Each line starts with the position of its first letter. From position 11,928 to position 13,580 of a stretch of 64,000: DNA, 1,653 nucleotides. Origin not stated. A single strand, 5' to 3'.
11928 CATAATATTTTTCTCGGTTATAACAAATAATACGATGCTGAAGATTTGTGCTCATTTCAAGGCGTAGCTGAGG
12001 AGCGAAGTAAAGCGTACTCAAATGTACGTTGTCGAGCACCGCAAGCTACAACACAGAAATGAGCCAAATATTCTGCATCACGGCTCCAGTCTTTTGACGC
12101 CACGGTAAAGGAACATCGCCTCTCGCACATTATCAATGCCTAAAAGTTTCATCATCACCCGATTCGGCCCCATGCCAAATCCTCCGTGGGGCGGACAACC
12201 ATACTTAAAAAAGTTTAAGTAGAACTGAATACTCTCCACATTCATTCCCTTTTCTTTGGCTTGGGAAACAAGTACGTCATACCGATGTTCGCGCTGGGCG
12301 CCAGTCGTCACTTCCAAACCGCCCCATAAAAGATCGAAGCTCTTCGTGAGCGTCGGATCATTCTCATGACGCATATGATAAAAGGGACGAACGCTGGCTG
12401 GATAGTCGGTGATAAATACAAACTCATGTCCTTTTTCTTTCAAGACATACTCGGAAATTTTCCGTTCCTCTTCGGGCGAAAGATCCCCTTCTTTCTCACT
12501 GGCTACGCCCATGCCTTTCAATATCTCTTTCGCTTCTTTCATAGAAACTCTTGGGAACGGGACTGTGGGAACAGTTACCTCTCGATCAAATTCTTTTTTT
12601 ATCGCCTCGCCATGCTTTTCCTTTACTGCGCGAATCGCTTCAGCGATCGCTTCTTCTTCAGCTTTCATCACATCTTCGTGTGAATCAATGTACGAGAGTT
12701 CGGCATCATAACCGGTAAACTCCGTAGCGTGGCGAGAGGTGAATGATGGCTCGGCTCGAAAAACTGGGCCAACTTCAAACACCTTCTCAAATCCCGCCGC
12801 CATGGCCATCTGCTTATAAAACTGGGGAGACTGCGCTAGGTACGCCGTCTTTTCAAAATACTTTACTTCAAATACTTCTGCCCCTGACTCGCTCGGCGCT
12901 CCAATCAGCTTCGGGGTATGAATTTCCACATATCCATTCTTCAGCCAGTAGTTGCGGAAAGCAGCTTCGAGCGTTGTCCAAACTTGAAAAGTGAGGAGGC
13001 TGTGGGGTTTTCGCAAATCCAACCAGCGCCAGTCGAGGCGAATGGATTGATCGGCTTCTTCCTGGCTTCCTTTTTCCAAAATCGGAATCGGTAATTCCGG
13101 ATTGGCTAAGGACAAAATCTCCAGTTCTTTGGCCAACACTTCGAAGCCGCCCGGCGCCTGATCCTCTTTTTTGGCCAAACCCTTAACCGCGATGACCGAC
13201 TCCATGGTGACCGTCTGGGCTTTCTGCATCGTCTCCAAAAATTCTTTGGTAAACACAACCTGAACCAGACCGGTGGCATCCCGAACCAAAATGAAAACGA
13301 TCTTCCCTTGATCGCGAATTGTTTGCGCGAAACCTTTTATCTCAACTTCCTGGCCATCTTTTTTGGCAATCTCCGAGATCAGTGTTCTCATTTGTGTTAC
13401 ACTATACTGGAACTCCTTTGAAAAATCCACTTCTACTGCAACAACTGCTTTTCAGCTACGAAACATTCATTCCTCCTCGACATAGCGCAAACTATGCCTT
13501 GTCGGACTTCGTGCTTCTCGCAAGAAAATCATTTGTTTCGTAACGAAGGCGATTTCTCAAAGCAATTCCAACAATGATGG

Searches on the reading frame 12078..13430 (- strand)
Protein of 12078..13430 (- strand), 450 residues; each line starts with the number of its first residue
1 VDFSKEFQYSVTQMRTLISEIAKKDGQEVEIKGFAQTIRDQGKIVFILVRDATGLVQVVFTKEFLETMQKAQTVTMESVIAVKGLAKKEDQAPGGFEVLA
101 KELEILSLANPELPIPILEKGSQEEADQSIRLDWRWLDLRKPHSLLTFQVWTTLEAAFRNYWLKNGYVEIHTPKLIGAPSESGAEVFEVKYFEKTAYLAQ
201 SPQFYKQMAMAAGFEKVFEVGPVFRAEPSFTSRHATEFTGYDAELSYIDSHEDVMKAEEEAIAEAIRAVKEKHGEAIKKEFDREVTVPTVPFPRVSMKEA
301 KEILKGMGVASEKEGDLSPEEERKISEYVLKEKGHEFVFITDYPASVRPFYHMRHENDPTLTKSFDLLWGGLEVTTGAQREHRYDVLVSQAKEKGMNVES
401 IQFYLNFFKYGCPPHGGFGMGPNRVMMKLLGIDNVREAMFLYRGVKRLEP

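Call 106: search_protein_families(library=pfam, proteins=[window:12078-13430:-], max_evalue=0.00001)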
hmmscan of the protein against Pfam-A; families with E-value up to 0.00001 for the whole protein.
window:12078-13430:- (450 aa): 2 families
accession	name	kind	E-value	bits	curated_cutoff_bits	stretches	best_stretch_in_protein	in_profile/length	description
PF00152.25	tRNA-synt_2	-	4.6e-82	276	25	1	128-440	2-303/308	tRNA synthetases class II (D, K and N)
PF01336.31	tRNA_anti-codon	-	5.3e-11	42.7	27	1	29-106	1-75/75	OB-fold nucleic acid binding domain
